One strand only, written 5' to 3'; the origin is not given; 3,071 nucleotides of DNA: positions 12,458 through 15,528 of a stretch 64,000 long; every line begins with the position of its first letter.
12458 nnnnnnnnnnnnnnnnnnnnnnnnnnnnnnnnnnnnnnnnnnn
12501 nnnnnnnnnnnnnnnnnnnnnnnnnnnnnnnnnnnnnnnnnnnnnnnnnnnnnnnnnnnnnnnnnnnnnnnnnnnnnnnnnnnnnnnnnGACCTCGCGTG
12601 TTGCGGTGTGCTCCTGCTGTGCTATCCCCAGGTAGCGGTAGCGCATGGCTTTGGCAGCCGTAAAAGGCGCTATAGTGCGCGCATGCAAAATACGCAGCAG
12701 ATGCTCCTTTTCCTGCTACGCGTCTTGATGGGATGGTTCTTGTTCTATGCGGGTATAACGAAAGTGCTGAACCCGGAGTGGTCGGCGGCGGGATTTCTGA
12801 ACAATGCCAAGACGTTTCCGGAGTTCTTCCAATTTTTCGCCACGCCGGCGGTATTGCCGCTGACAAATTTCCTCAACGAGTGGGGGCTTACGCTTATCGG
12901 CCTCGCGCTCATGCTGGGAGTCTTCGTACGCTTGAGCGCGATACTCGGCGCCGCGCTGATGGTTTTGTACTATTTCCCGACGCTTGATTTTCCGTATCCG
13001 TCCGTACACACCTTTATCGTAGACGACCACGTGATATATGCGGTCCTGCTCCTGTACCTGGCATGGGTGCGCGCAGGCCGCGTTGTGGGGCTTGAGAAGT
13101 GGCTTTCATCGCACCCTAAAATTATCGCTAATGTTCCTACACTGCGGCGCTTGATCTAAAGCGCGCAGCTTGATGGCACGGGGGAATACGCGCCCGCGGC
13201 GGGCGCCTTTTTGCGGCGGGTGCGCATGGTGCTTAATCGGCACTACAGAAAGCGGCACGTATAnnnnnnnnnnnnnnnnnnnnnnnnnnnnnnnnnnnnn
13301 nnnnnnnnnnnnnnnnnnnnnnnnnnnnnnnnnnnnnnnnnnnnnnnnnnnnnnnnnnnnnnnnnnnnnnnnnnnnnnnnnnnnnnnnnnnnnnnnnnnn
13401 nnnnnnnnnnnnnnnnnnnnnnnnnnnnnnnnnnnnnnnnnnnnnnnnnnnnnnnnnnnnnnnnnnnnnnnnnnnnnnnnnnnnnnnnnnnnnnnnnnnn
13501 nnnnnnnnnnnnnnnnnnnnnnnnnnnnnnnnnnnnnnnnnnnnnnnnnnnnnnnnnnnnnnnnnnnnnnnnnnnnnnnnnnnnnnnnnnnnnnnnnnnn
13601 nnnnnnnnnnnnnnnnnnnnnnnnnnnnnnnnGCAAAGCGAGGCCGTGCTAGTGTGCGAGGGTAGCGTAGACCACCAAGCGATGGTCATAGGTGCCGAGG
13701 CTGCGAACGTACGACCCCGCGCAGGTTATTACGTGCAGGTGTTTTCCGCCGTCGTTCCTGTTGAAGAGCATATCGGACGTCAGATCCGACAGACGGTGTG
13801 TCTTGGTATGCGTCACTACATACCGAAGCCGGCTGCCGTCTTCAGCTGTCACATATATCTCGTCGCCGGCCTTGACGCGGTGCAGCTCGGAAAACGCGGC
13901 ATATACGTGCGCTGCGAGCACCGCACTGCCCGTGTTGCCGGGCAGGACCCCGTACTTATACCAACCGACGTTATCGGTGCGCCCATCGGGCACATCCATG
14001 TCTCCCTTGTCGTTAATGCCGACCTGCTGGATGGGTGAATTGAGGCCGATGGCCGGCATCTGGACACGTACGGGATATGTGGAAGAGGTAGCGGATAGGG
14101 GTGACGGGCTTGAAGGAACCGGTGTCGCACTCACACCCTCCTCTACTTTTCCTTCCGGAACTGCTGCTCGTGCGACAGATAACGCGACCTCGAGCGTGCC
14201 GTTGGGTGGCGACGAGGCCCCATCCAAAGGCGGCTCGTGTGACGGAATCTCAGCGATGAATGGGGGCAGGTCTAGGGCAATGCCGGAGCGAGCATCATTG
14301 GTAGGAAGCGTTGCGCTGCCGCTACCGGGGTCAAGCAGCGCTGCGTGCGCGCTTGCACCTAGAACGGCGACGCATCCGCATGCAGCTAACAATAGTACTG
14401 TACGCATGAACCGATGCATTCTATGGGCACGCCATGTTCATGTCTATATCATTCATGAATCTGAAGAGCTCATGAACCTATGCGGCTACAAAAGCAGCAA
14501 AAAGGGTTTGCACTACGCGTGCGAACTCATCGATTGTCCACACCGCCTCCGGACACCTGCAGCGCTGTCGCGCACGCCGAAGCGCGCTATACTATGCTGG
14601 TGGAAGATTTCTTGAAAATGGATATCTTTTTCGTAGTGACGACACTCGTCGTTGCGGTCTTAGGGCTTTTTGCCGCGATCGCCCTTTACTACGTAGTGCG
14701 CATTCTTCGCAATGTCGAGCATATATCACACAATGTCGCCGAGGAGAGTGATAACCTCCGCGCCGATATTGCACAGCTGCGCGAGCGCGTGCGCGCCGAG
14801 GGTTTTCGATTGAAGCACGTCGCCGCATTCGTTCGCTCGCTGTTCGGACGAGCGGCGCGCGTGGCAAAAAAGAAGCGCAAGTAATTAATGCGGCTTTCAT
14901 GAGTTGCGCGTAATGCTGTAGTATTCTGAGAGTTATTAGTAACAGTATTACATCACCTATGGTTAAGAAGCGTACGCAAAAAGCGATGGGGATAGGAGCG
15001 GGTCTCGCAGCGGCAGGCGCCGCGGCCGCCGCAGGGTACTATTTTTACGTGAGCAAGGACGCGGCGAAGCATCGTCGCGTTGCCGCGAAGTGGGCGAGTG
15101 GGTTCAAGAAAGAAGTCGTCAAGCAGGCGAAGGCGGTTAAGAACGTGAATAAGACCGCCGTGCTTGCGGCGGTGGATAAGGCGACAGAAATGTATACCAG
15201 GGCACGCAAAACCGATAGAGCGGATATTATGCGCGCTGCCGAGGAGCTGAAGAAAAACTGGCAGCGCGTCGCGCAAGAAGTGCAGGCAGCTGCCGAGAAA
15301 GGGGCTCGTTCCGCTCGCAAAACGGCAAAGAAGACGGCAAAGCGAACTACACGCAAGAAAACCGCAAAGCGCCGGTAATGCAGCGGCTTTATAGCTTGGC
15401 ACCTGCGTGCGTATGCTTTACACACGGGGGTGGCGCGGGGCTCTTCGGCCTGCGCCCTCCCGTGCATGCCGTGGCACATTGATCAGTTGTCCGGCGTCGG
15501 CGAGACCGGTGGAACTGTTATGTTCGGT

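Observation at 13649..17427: Islet bracketed by two divergent sortase paralogs and filled with small charged or membrane proteins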

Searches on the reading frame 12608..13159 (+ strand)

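Call 3: search_protein_families(library=pfam, proteins=[window:12608-13159:+], max_evalue=0.1)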
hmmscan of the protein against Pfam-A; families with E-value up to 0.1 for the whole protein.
window:12608-13159:+ (183 aa): 3 families
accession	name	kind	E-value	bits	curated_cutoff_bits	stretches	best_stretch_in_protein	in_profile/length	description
PF07681.17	DoxX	-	1.5e-07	32.4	23.6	1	34-121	2-79/85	DoxX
PF04173.18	DoxD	-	0.011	16.1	22.7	1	34-123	2-103/167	TQO small subunit DoxD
PF07291.16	MauE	-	0.095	13.4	27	1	31-121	2-83/128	Methylamine utilisation protein MauE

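Call 4: search_protein_families(library=ncbifam, proteins=[window:12608-13159:+], max_evalue=0.1)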
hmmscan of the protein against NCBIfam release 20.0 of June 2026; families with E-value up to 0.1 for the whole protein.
window:12608-13159:+ (183 aa): 2 families
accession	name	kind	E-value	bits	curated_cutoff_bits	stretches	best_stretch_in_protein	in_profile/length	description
NF050144.1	matur_HvfX_fam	equivalog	6.9e-05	23.1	80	1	34-119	4-81/165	HvfX family Cu-binding RiPP maturation protein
NF041179.1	TQO_large_DoxD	equivalog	0.0064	16.5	300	1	27-167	10-160/181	thiosulfate:quinone oxidoreductase large subunit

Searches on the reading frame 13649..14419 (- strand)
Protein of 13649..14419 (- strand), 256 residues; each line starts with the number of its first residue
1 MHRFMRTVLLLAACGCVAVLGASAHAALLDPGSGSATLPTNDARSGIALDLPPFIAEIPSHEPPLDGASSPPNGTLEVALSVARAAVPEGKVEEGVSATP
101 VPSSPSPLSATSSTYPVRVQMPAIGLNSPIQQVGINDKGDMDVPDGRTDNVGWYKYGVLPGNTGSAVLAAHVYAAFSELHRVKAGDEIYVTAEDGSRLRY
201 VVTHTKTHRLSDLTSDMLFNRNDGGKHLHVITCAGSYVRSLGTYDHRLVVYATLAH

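Call 3: search_protein_families(library=pfam, proteins=[window:13649-14419:-], max_evalue=0.1)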
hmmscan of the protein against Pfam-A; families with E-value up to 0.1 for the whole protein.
window:13649-14419:- (256 aa): 2 families
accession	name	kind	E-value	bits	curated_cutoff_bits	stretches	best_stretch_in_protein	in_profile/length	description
PF04203.18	Sortase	-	7.1e-21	74.7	26.6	1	120-254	2-124/125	Sortase domain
PF23843.2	DUF7210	-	0.034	14.1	27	1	181-198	15-32/38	Domain of unknown function (DUF7210)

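Call 4: search_protein_families(library=ncbifam, proteins=[window:13649-14419:-], max_evalue=0.1)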
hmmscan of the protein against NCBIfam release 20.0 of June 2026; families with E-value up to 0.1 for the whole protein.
window:13649-14419:- (256 aa): 7 families
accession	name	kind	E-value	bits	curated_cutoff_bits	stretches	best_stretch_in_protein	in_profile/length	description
NF033748.1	class_F_sortase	subfamily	5.4e-32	110.6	166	1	111-254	6-154/155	class F sortase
NF058671.1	sortase_SrtD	exception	5.2e-08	32.8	140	1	149-252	89-185/187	class D sortase, LPxTATN-specific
NF033746.1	class_D_sortase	subfamily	1.6e-07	31.2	165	1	150-254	36-133/135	class D sortase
TIGR03784.1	marine_sortase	equivalog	4.3e-06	26.5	158.25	1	159-233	86-156/174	class GN sortase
TIGR01076.1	sortase_fam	subfamily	6.2e-06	26.1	39.35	1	150-252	26-132/136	sortase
NF033747.1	class_E_sortase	subfamily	1e-05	25.5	160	1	149-255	98-206/211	class E sortase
NF033745.1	class_C_sortase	subfamily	0.00067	19.4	160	1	162-252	133-218/220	class C sortase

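Call 28: find_related_loci(query=window:13649-14416:-, collection=metagenome_contigs, flank=10000)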
Query window:13649-14416:- (255 aa) in metagenome_contigs; peptide patterns used: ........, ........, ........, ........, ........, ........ (x = any residue, [..] = any of these).
257 stretches matched a pattern; 3 encode a relative of the query (tblastn E <= 1e-3); 3 distinct loci.
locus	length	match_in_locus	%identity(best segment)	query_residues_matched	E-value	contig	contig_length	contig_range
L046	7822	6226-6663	36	112-253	2e-29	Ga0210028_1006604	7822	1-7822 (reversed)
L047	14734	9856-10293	36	112-253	2e-29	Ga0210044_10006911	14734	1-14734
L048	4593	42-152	41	217-253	7e-7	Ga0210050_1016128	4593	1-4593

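Call 52: search_solved_structures(query=window:13649-14416:-, max_evalue=0.001)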
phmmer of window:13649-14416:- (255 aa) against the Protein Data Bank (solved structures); distinct sequences matched with E-value up to 0.001: 0.

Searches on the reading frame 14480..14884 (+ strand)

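Call 3: search_protein_families(library=pfam, proteins=[window:14480-14884:+], max_evalue=0.1)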
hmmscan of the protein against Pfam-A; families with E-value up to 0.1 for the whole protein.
window:14480-14884:+ (134 aa): 2 families
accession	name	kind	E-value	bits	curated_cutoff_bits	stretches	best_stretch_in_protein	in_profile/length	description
PF24901.1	HTH_MCM7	-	0.018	15.4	26.5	1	69-115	3-52/76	DNA replication licensing factor MCM7, winged helix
PF08285.16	DPM3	-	0.067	13.9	25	0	31-109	12-89/90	Dolichol-phosphate mannosyltransferase subunit 3 (DPM3)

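Call 4: search_protein_families(library=ncbifam, proteins=[window:14480-14884:+], max_evalue=0.1)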
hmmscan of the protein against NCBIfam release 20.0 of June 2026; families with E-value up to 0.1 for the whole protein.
window:14480-14884:+ (134 aa): 1 family
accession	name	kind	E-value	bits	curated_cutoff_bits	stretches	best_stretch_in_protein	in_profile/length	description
TIGR02209.1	ftsL_broad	equivalog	0.047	13.6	42.45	1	49-105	6-62/85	cell division protein FtsL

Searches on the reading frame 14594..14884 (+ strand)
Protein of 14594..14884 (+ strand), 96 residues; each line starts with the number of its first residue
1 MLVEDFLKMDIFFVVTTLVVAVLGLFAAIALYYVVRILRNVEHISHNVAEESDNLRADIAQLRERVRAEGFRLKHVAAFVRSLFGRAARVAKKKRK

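Call 40: search_protein_families(library=pfam, proteins=[window:14594-14884:+], max_evalue=10)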
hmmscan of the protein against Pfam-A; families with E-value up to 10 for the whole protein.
window:14594-14884:+ (96 aa): 4 families
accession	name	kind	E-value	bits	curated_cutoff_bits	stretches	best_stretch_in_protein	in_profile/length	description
PF24901.1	HTH_MCM7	-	0.014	15.6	26.5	1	31-77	3-52/76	DNA replication licensing factor MCM7, winged helix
PF08285.16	DPM3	-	0.12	13.1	25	1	13-71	38-89/90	Dolichol-phosphate mannosyltransferase subunit 3 (DPM3)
PF01166.23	TSC22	-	0.13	12.9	30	1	42-67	6-31/57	TSC-22/dip/bun family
PF18995.5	PRT6_C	-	0.24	10.7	26.2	1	6-84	124-205/451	Proteolysis_6 C-terminal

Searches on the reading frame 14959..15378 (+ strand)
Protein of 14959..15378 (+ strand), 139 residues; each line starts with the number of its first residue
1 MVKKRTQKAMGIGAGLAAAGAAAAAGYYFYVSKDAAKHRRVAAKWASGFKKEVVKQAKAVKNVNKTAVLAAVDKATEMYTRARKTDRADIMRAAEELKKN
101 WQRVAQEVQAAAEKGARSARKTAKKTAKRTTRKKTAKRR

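Call 3: search_protein_families(library=pfam, proteins=[window:14959-15378:+], max_evalue=0.1)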
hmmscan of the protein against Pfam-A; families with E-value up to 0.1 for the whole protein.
window:14959-15378:+ (139 aa): 1 family
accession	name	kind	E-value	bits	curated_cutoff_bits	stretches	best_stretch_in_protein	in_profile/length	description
PF25034.1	Spectrin_SYNE1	-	0.015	15.4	35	1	51-111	30-90/188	Nesprin-1, spectrin repeats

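Call 4: search_protein_families(library=ncbifam, proteins=[window:14959-15378:+], max_evalue=0.1)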
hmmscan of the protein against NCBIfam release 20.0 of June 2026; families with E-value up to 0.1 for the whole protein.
window:14959-15378:+ (139 aa): 1 family
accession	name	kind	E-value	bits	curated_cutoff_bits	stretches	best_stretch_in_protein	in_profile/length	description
NF005086.0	PRK06521.1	equivalog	0.036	12.5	667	1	19-120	541-642/669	hydrogenase 4 subunit B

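Call 40: search_protein_families(library=pfam, proteins=[window:14959-15378:+], max_evalue=10)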
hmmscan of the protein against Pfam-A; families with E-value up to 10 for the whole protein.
window:14959-15378:+ (139 aa): 4 families
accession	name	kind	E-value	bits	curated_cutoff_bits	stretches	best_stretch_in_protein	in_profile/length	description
PF25034.1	Spectrin_SYNE1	-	0.015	15.4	35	1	51-111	30-90/188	Nesprin-1, spectrin repeats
PF24373.1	DUF7529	-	2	8.6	27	1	90-135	4-49/160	Family of unknown function (DUF7529)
PF15917.11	Piezo_TM25-28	-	3.2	7.1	27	1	27-121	172-263/328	Piezo TM25-28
PF12732.12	YtxH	-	4.2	8.3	37.5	1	87-128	27-68/71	YtxH-like protein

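Call 41: find_homologous_proteins(query=window:14959-15375:+, max_evalue=0.01)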
Query window:14959-15375:+ (139 aa): 137 proteins with E <= 0.01 among 383 candidates; the best 120 are listed.
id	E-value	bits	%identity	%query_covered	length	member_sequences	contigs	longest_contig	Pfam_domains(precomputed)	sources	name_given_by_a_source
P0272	4.9e-73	261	100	100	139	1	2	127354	-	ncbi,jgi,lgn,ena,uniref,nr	ncbi:hypothetical protein COU20_03410 [Candidatus Kaiserbacteria bacterium CG10_big_fil_rev_8_21_14_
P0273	3.9e-28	116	55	85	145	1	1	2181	-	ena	-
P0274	4.0e-28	116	50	63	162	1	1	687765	-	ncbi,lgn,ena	-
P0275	3.1e-27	113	46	72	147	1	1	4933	-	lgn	-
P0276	4.0e-27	113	57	85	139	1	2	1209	-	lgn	-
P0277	5.0e-27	112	46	78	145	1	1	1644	-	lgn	-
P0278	7.4e-27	112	57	60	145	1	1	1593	-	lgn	-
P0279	8.1e-27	112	52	66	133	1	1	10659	-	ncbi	-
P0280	1.2e-26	111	49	60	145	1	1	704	-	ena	-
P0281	2.0e-26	110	55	60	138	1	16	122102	-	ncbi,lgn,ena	-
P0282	4.4e-26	109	50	73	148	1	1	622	-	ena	-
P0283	4.9e-26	109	50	74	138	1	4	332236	-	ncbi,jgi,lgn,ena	-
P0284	5.1e-26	109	55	86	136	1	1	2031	-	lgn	-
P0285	9.6e-26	108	52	60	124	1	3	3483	-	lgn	-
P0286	1.2e-25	108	56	83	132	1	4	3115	-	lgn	-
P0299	3.5e-24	103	49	93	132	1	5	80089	-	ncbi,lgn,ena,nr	ncbi:hypothetical protein EXS56_00115 [Candidatus Kaiserbacteria bacterium]|nr:hypothetical protein 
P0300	4.9e-24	103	50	75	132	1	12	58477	-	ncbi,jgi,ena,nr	ncbi:hypothetical protein A2680_00465 [Candidatus Kaiserbacteria bacterium RIFCSPHIGHO2_01_FULL_55_3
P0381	8.8e-20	89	42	71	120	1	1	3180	PF12732.13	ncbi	-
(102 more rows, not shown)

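Call 42: find_encoding_contigs(protein=P0299, flank=6000, max_places=1)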
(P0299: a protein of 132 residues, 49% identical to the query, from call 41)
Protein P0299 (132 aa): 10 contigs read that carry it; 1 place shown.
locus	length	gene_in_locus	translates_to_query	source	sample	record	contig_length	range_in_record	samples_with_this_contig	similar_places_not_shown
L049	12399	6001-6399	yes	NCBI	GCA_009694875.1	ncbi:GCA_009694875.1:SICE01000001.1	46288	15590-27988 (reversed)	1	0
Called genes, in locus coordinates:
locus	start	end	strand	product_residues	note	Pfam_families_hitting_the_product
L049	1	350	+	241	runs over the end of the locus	PF13462:Thioredoxin_4, PF01323:DSBA (weak)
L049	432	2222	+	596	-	PF00009:GTP_EFTU, PF01926:MMR_HSR1 (weak), PF22042:EF-G_D2 (weak), PF03144:GTP_EFTU_D2, PF00679:EFG_C, PF21018:BipA_C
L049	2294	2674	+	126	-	PF01641:SelR, PF24046:At4g08330 (faint)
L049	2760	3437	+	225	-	-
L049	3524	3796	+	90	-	PF11950:DUF3467 (weak)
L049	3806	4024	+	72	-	-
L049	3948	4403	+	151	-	PF01863:YgjP-like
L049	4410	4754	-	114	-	PF09685:MamF_MmsF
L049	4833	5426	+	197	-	PF10755:DUF2585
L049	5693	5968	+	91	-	-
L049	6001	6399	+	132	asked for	-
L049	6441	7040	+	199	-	PF12917:YfbR-like (faint), PF13023:HD_3, PF01966:HD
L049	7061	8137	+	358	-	PF01180:DHO_dh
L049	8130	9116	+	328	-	PF00144:Beta-lactamase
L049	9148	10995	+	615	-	PF13230:GATase_4 (weak), PF13522:GATase_6, PF13537:GATase_7, PF01380:SIS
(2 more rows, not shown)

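Call 43: find_encoding_contigs(protein=P0300, flank=6000, max_places=1)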
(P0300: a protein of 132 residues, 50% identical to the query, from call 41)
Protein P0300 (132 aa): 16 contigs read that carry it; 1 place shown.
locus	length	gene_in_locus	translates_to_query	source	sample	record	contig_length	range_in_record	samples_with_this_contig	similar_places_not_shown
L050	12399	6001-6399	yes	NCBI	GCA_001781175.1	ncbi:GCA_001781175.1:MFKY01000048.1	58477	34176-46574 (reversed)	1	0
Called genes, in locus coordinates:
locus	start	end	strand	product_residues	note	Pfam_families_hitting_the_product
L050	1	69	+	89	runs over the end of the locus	-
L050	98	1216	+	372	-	PF14257:DUF4349 (weak)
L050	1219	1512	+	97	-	PF09650:PHA_gran_rgn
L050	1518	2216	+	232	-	PF00849:PseudoU_synth_2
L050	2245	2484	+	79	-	-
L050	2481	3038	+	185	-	PF10755:DUF2585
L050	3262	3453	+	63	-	-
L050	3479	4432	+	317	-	PF02183:HALZ (faint), PF00413:Peptidase_M10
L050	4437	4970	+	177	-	PF01863:YgjP-like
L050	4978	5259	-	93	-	PF09685:MamF_MmsF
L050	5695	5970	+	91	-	-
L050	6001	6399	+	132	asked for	-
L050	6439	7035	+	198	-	PF13023:HD_3, PF01966:HD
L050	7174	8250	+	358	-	PF01180:DHO_dh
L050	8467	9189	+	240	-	PF05175:MTS, PF06325:PrmA, PF13847:Methyltransf_31, PF08241:Methyltransf_11 (weak), PF08242:Methyltransf_12 (weak), PF13649:Methyltransf_25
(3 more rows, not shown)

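Call 44: find_encoding_contigs(protein=P0274, flank=6000, max_places=1)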
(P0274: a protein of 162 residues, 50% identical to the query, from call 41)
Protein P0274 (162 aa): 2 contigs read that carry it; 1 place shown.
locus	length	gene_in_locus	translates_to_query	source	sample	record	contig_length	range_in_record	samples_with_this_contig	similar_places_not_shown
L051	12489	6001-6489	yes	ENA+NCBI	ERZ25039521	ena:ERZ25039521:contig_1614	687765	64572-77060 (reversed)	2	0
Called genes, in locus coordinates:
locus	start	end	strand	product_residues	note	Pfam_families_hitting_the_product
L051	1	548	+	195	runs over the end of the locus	PF10881:DUF2726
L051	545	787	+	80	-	PF01541:GIY-YIG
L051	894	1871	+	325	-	PF02618:YceG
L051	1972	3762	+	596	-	PF00009:GTP_EFTU, PF01926:MMR_HSR1, PF02421:FeoB_N (faint), PF22042:EF-G_D2, PF03144:GTP_EFTU_D2, PF00679:EFG_C, PF21018:BipA_C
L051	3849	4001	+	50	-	PF18919:DUF5670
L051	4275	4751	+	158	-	PF00270:DEAD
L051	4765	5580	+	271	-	PF00270:DEAD, PF00271:Helicase_C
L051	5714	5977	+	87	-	-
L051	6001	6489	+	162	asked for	-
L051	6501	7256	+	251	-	PF13098:Thioredoxin_2 (faint), PF13462:Thioredoxin_4, PF01323:DSBA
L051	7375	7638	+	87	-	PF01738:DLH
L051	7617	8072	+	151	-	PF01738:DLH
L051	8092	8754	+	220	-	PF01569:PAP2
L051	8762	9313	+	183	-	PF02525:Flavodoxin_2, PF03358:FMN_red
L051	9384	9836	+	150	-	PF12802:MarR_2, PF01047:MarR, PF13463:HTH_27 (faint), PF09339:HTH_IclR (faint)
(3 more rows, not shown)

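Call 45: find_encoding_contigs(protein=P0283, flank=6000, max_places=1)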
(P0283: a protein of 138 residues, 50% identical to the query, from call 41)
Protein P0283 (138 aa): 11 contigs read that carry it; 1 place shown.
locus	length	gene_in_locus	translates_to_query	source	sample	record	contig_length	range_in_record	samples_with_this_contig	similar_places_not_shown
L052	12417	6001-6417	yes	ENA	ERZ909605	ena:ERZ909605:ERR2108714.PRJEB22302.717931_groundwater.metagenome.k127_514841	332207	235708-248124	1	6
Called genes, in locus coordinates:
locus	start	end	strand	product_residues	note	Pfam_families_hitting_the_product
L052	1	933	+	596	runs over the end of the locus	PF00009:GTP_EFTU, PF01926:MMR_HSR1 (weak), PF22042:EF-G_D2 (weak), PF03144:GTP_EFTU_D2, PF00679:EFG_C, PF21018:BipA_C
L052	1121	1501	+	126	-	PF01641:SelR, PF24046:At4g08330 (faint)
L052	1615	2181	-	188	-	-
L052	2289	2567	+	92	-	PF11950:DUF3467 (weak)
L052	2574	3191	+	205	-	PF00657:Lipase_GDSL, PF14606:Lipase_GDSL_3 (faint), PF13472:Lipase_GDSL_2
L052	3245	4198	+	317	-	PF00413:Peptidase_M10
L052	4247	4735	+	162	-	PF01863:YgjP-like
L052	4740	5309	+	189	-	PF10755:DUF2585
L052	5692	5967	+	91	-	-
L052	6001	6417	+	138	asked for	-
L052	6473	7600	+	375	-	PF01180:DHO_dh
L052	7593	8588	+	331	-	PF00144:Beta-lactamase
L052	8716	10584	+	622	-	PF13522:GATase_6, PF13537:GATase_7, PF01380:SIS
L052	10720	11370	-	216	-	PF00702:Hydrolase, PF13419:HAD_2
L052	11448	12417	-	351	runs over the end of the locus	PF00438:S-AdoMet_synt_N, PF02772:S-AdoMet_synt_M, PF02773:S-AdoMet_synt_C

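Call 65: search_protein_families(library=pfam, alignment_id=A5, max_evalue=0.1)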
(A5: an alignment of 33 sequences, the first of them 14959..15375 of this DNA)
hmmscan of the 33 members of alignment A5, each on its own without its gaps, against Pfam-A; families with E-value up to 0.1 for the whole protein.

A. member 1, window:14959-15375:+ (139 aa): 1 family
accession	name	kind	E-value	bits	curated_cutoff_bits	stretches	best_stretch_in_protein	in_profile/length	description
PF25034.1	Spectrin_SYNE1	-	0.015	15.4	35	1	51-111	30-90/188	Nesprin-1, spectrin repeats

B. families by the number of members that match (of 33 scanned): 34 families (the first 25 are shown)
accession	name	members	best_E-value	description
PF12732.12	YtxH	16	2.9e-06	YtxH-like protein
PF13864.11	Enkurin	14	0.0025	Calmodulin-binding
PF07464.16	ApoLp-III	5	0.0015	Apolipophorin-III precursor (apoLp-III)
PF05478.16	Prominin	5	0.016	Prominin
PF00249.37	Myb_DNA-binding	5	0.025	Myb-like DNA-binding domain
PF08489.16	TiaS_FLD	3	0.0019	TiaS FLD domain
PF10153.14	Efg1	3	0.031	rRNA-processing protein Efg1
PF20155.4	TMP_3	2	0.0054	Tape measure protein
PF01297.22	ZnuA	2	0.012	Zinc-uptake complex component A periplasmic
PF06103.16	DUF948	2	0.025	Bacterial protein of unknown function (DUF948)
PF02734.22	Dak2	1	0.00075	DAK2 domain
PF17508.7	MccV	1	0.004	Microcin V bacteriocin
PF20098.4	DUF6488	1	0.014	Family of unknown function (DUF6488)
PF25034.1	Spectrin_SYNE1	1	0.015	Nesprin-1, spectrin repeats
PF02496.21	ABA_WDS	1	0.015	ABA/WDS induced protein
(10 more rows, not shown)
